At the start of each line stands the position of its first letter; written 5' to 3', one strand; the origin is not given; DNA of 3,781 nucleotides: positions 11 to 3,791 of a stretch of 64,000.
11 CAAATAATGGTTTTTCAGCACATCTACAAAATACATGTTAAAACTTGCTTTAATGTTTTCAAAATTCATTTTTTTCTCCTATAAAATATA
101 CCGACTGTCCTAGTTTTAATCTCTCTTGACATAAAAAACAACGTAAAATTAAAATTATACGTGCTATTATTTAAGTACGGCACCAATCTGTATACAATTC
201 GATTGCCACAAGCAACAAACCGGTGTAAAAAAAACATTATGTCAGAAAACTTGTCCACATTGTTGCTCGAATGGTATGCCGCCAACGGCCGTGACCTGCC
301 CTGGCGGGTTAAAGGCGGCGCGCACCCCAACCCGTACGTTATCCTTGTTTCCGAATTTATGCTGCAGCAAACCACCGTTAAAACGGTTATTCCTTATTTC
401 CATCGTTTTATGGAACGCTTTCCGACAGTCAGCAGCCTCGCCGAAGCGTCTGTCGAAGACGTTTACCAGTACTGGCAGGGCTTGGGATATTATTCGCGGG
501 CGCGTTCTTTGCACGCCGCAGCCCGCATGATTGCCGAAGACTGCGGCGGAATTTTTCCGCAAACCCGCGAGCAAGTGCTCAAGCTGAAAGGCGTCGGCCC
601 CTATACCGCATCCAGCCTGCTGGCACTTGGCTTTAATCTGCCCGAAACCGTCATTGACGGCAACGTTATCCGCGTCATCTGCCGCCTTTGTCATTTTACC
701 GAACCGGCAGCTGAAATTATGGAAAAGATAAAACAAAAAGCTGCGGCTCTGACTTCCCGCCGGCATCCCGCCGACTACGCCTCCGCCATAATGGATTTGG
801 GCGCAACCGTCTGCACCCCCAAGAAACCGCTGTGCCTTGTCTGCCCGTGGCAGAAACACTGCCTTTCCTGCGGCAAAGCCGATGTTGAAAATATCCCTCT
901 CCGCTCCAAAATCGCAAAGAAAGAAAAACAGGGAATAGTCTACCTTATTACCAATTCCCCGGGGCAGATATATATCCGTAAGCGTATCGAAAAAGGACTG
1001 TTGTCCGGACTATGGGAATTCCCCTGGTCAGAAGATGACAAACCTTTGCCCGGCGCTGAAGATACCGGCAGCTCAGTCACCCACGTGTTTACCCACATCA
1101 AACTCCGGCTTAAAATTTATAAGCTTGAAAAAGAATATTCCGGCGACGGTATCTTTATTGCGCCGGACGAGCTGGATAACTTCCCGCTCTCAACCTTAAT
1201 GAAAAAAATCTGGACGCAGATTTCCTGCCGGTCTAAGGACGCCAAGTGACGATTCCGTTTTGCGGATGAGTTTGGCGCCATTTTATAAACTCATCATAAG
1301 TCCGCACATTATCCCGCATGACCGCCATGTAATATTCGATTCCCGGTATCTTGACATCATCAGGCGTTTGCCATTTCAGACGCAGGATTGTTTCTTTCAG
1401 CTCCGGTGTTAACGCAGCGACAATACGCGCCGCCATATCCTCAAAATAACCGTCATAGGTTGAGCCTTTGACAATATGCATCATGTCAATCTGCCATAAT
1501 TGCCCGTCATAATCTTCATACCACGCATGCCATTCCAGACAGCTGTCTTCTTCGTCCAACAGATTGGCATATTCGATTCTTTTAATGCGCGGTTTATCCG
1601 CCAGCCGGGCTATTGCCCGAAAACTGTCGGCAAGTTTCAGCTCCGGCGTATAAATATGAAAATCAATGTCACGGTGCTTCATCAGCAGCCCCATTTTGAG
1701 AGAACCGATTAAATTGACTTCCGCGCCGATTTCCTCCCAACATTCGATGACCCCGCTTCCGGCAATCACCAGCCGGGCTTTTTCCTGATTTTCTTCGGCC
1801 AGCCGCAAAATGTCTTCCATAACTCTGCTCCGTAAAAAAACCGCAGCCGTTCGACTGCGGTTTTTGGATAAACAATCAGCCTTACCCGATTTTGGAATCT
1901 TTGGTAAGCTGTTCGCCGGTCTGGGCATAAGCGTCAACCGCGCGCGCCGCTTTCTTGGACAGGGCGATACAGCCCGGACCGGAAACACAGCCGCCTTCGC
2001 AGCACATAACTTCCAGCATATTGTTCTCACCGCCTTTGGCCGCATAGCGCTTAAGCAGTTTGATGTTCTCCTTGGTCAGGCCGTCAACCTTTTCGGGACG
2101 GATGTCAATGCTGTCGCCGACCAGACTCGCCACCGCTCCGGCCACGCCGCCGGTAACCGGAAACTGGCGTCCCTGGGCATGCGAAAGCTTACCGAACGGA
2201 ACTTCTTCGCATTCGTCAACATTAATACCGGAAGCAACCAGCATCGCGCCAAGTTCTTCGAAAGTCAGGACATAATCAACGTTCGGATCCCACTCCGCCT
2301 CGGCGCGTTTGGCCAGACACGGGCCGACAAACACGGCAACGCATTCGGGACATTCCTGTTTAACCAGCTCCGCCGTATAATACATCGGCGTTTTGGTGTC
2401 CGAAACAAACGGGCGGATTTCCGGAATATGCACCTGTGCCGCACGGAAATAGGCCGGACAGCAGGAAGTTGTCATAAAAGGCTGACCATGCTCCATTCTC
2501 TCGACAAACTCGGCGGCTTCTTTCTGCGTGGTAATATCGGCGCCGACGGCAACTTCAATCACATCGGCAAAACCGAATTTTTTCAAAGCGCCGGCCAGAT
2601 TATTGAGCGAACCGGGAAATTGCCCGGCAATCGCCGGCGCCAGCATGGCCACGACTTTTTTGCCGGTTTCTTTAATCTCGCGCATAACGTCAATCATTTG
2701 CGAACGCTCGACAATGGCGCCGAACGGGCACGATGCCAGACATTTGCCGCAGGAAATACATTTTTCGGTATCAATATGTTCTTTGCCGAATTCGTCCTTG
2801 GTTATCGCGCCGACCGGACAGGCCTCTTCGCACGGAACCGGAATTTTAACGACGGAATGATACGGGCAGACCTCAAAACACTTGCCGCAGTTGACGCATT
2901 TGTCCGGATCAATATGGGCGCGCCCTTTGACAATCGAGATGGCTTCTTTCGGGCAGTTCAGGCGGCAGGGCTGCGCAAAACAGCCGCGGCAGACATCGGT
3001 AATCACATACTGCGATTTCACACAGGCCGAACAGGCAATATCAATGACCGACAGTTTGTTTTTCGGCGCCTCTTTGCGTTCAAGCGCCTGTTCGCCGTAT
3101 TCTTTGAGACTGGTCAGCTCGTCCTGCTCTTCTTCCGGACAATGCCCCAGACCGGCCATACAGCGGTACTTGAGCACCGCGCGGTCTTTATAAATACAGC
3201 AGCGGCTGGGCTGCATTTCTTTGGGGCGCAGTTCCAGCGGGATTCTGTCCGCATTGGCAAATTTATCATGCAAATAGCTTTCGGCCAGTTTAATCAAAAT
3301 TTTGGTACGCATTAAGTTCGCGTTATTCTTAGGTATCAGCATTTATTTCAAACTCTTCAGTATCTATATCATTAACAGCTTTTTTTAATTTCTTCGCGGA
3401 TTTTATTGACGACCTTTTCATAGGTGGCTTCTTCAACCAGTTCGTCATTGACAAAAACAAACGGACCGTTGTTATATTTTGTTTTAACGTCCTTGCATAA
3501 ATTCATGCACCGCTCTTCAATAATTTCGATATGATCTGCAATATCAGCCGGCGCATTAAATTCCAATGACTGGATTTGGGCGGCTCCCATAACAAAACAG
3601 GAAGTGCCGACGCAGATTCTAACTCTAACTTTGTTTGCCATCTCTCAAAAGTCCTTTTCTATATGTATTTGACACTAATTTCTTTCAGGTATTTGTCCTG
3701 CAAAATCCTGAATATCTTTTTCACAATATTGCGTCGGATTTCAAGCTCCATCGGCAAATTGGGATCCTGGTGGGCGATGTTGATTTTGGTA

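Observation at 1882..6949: Complete putative H2-sensing [FeFe] hydrogenase operon (Fd-HydS-PP2C-Fd-HydA) in an alphaproteobacterium-like genome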

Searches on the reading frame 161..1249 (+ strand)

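Call 3: search_protein_families(library=pfam, proteins=[window:161-1249:+], max_evalue=0.01)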
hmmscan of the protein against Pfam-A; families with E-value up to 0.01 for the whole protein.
window:161-1249:+ (362 aa): 4 families
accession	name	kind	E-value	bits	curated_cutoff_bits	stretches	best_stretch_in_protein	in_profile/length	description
PF00730.31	HhH-GPD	-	1.5e-21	77.2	26.2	1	63-190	1-102/108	HhH-GPD superfamily base excision DNA repair protein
PF14815.12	NUDIX_4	-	1.5e-18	67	35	1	260-353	2-113/113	NUDIX domain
PF00633.29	HHH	-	1.3e-06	28.4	24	1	129-155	3-29/30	Helix-hairpin-helix motif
PF10576.14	EndIII_4Fe-2S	-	0.00056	20.6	20.5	1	218-234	1-17/17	Iron-sulfur binding domain of endonuclease III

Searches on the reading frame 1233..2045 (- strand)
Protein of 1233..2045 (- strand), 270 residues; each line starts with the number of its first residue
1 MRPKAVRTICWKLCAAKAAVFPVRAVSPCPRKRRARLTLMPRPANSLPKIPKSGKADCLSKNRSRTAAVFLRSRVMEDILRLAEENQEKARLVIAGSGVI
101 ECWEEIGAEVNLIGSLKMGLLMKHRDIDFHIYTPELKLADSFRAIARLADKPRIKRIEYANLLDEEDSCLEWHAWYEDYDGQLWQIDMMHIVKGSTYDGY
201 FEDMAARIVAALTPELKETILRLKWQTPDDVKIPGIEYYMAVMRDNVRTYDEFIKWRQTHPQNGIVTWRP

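Call 3: search_protein_families(library=pfam, proteins=[window:1233-2045:-], max_evalue=0.01)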
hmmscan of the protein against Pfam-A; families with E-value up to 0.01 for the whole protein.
window:1233-2045:- (270 aa): 0 families

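Call 4: search_protein_families(library=ncbifam, proteins=[window:1233-2045:-], max_evalue=0.01)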
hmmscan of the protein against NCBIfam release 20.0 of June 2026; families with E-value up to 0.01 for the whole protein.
window:1233-2045:- (270 aa): 0 families

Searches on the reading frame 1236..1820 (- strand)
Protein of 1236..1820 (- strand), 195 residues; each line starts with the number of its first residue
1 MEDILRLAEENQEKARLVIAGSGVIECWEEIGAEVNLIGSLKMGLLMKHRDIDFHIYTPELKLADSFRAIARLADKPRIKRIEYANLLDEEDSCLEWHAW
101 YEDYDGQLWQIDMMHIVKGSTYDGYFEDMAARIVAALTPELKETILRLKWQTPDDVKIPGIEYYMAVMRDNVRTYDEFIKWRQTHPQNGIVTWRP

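Call 14: search_protein_families(library=pfam, proteins=[window:1236-1820:-], max_evalue=1)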
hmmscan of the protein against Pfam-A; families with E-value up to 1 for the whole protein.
window:1236-1820:- (195 aa): 3 families
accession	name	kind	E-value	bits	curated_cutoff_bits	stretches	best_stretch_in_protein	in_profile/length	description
PF01909.29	NTP_transf_2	-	0.013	16.4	21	1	32-74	14-47/93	Nucleotidyltransferase domain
PF22600.2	MTPAP-like_central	-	0.058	13.9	27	1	32-63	39-70/139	Poly(A) RNA polymerase, mitochondrial-like, central palm domain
PF18765.7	Polbeta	-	0.11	13.1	26.9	1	36-76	17-58/93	Polymerase beta, Nucleotidyltransferase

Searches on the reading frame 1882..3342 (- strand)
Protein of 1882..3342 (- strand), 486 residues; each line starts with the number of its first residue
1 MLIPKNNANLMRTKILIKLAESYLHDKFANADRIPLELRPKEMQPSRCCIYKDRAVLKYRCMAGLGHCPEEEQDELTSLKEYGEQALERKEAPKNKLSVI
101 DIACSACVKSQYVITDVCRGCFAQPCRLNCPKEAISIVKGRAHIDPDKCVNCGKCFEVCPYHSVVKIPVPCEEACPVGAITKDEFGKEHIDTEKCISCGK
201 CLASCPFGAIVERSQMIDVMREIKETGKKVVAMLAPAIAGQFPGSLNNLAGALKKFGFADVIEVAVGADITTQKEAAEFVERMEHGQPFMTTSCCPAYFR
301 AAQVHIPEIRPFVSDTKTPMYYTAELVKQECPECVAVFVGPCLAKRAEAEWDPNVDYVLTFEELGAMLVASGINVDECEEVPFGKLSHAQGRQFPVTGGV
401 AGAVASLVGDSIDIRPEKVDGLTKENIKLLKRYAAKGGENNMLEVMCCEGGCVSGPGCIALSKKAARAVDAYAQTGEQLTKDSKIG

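Call 3: search_protein_families(library=pfam, proteins=[window:1882-3342:-], max_evalue=0.01)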
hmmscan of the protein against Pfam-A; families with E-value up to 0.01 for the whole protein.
window:1882-3342:- (486 aa): 15 families
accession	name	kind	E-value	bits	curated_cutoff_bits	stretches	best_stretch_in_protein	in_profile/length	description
PF02906.19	Fe_hyd_lg_C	-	2.2e-58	198.2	22.1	1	228-456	1-245/245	Iron only hydrogenase large subunit, C-terminal domain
PF00037.32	Fer4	-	4.9e-15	55.1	21.1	2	190-210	3-23/24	4Fe-4S binding domain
PF12837.12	Fer4_6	-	3.3e-14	52.5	25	2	142-162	2-22/24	4Fe-4S binding domain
PF25160.1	LdpA_Fe-S-bd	-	4.6e-14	52.4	27.6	2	168-215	6-48/49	LdpA Fe-S cluster-binding domain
PF12838.12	Fer4_7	-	2.5e-12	47.5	27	2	171-209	8-52/52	4Fe-4S dicluster domain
PF13237.11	Fer4_10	-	1.6e-09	38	25.5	3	190-216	4-32/53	4Fe-4S dicluster domain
PF13187.11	Fer4_9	-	2.1e-09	37.7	27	2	171-210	8-52/52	4Fe-4S dicluster domain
PF12797.12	Fer4_2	-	2.8e-09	36.7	24.5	2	142-161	3-22/22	4Fe-4S binding domain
PF14697.11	Fer4_21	-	1.7e-07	31.7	35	3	171-210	14-57/59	4Fe-4S dicluster domain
PF13484.11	Fer4_16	-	3e-07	31.5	30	1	194-225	1-32/66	4Fe-4S double cluster binding domain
PF12800.12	Fer4_4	-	0.00021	21.8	24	2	192-208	1-17/17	4Fe-4S binding domain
PF13247.11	Fer4_11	-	0.00096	19.7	26.2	0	113-164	5-59/100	4Fe-4S dicluster domain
PF13183.11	Fer4_8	-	0.0012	19.8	27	1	193-221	3-31/68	4Fe-4S dicluster domain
PF13534.11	Fer4_17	-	0.0052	17.7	22.2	0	148-206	1-57/61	4Fe-4S dicluster domain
PF12798.12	Fer4_3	-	0.0075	17.5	27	0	149-161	1-13/15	4Fe-4S binding domain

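Call 4: search_protein_families(library=ncbifam, proteins=[window:1882-3342:-], max_evalue=0.01)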
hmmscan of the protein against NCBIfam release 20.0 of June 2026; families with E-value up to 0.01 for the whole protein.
window:1882-3342:- (486 aa): 82 families (the best 25 are shown)
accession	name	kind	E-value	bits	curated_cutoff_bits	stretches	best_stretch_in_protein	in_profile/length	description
TIGR04105.1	FeFe_hydrog_B1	subfamily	6.2e-159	529.6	450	1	6-459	3-459/462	monomeric [FeFe] hydrogenase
TIGR02512.1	FeFe_hydrog_A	subfamily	2.8e-45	154.8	405.95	1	143-411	3-296/375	[FeFe] hydrogenase, group A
NF040763.1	FeFe_hydrog_A6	exception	9.1e-43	146.5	765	2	142-404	140-427/571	NADH-dependent [FeFe] hydrogenase, group A6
NF040762.1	Hydr_FeFe_Clost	exception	1.5e-35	122.8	900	1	143-405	140-427/572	ferredoxin hydrogenase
NF058577.1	FdxA_fam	equivalog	2.2e-17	63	65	2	112-161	3-50/52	4Fe-4S ferredoxin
TIGR02700.1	flavo_MJ0208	hypoth_equivalog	9.7e-14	51.2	251.35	2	110-164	141-194/234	dihydromethanopterin reductase (acceptor)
NF007658.0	PRK10330.1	equivalog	5.2e-13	48.9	260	2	169-211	64-105/181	electron transport protein HydN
NF005505.0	PRK07118.1-4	equivalog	5.1e-12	45.8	378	2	171-210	224-262/265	Fe-S cluster domain-containing protein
NF041836.1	rnfB_Methano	equivalog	5.9e-12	45.6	445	2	171-210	224-262/265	Rnf electron transport complex subunit RnfB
TIGR03294.1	FrhG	equivalog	9.5e-12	45.1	245.5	2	93-161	150-217/228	coenzyme F420 hydrogenase subunit gamma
NF045480.1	FdxA_Actino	equivalog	1.8e-11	44.2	125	2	111-164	2-55/107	ferredoxin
NF045992.1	CircClkLdpA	equivalog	2.1e-11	43.5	450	2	168-220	110-162/360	circadian clock protein LdpA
NF005503.0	PRK07118.1-2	equivalog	2.9e-11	43.2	252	2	171-231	146-207/292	RnfABCDGE type electron transport complex subunit B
NF045874.1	Vhu_polyferre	exception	3e-11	42.7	600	2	108-164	120-174/381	F420-non-reducing hydrogenase associated-polyferredoxin VhuB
NF005504.0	PRK07118.1-3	equivalog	3.8e-11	42.9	437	2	112-170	215-271/293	Fe-S cluster domain-containing protein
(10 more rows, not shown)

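Call 48: list_cluster_members(proteins=[P0071, P0073, P0013, P0006, P0190, P0234, window:1882-3342:-, L018:13230-14681:+, L015:10757-12223:+, L025:13430-14881:+])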
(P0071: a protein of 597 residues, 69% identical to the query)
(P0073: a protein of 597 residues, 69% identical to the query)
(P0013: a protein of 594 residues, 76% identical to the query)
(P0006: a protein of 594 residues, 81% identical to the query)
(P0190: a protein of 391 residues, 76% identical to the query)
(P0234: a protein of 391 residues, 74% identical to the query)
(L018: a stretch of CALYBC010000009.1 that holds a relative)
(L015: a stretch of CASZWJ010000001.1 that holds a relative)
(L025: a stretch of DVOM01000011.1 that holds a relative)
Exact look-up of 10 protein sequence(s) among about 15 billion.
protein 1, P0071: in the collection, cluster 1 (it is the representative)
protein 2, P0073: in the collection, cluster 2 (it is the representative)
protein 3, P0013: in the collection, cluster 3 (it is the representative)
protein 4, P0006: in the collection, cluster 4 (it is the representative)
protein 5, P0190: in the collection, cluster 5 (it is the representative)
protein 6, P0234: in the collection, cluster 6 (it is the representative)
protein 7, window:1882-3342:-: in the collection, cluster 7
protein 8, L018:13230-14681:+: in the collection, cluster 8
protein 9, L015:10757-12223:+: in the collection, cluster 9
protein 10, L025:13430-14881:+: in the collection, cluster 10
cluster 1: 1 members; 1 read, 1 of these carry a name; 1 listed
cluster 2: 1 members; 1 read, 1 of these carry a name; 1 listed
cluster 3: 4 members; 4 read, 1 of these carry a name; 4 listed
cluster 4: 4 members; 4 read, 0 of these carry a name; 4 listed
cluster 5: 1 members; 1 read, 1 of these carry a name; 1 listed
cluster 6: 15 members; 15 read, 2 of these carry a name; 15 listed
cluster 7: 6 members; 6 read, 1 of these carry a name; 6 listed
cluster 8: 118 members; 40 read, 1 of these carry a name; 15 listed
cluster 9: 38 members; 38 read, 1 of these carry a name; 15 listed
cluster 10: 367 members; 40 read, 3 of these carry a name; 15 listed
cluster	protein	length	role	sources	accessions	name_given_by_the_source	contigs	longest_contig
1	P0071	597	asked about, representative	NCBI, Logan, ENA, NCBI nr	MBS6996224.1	MAG: 4Fe-4S binding protein [Azospirillum sp.] | 4Fe-4S binding protein [Azospirillum sp.]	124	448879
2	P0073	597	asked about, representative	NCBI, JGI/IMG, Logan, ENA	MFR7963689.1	MAG: [Fe-Fe] hydrogenase large subunit C-terminal domain-containing protein ... | iron only hydrogenase large subunit-like protein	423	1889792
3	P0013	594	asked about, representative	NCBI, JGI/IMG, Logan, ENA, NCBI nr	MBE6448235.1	MAG: [Fe-S]-binding protein [Alphaproteobacteria bacterium] | [Fe-S]-binding protein [Alphaproteobacteria bacterium]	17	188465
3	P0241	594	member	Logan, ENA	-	-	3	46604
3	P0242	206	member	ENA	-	-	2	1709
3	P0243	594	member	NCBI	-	-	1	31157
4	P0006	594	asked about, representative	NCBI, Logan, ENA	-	-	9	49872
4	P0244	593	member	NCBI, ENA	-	-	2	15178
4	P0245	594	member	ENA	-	-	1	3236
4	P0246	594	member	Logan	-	-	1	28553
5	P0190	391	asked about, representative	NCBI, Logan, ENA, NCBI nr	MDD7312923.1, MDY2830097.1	MAG: SpoIIE family protein phosphatase [bacterium] | SpoIIE family protein phosphatase [bacterium]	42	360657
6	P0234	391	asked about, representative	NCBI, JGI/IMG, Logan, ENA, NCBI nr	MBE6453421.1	MAG: serine/threonine protein phosphatase [Alphaproteobacteria bacterium] | serine/threonine protein phosphatase [Alphaproteobacteria bacterium]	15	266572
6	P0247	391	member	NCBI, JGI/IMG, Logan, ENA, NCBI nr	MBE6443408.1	MAG: serine/threonine protein phosphatase [Alphaproteobacteria bacterium] | serine/threonine protein phosphatase [Alphaproteobacteria bacterium]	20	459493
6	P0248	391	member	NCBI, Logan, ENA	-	-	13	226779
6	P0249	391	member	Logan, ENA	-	-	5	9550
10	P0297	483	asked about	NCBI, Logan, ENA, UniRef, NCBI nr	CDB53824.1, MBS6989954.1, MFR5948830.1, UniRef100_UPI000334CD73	MAG: monomeric [FeFe] hydrogenase [Azospirillum sp.] | monomeric [FeFe] hydrogenase n=1 Tax=Candidatus Scatocola faecigallinarum TaxID=2840916 ... | monomeric [FeFe] hydrogenase [Azospirillum sp.]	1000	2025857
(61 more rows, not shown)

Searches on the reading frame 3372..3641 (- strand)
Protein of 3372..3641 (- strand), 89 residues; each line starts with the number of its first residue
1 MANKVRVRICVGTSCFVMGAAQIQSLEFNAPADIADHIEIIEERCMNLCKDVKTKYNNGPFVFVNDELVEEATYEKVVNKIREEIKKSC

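Call 3: search_protein_families(library=pfam, proteins=[window:3372-3641:-], max_evalue=0.01)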
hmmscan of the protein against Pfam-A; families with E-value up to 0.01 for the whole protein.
window:3372-3641:- (89 aa): 3 families
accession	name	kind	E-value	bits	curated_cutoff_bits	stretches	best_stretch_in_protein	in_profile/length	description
PF01257.25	2Fe-2S_thioredx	-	2.1e-05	24.8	24.8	1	3-82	64-142/145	Thioredoxin-like [2Fe-2S] ferredoxin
PF07293.16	DUF1450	-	2.9e-05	24.2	30.1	1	36-87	27-74/75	Protein of unknown function (DUF1450)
PF07970.17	COPIIcoated_ERV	-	0.0052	17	23.6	1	43-89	9-55/227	Endoplasmic reticulum vesicle transporter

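Call 4: search_protein_families(library=ncbifam, proteins=[window:3372-3641:-], max_evalue=0.01)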
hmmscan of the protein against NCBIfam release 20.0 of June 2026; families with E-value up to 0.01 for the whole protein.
window:3372-3641:- (89 aa): 3 families
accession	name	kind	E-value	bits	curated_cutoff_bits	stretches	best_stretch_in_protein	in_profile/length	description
NF010190.0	PRK13669.1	equivalog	2.1e-05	24.6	96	1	36-87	27-74/78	hypothetical protein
TIGR01958.1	nuoE_fam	subfamily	0.0014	18.8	142.4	1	4-81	68-144/148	NADH-quinone oxidoreductase subunit NuoE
NF005725.0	PRK07539.1-5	equivalog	0.0037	17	220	1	4-82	92-169/174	NADH-quinone oxidoreductase subunit NuoE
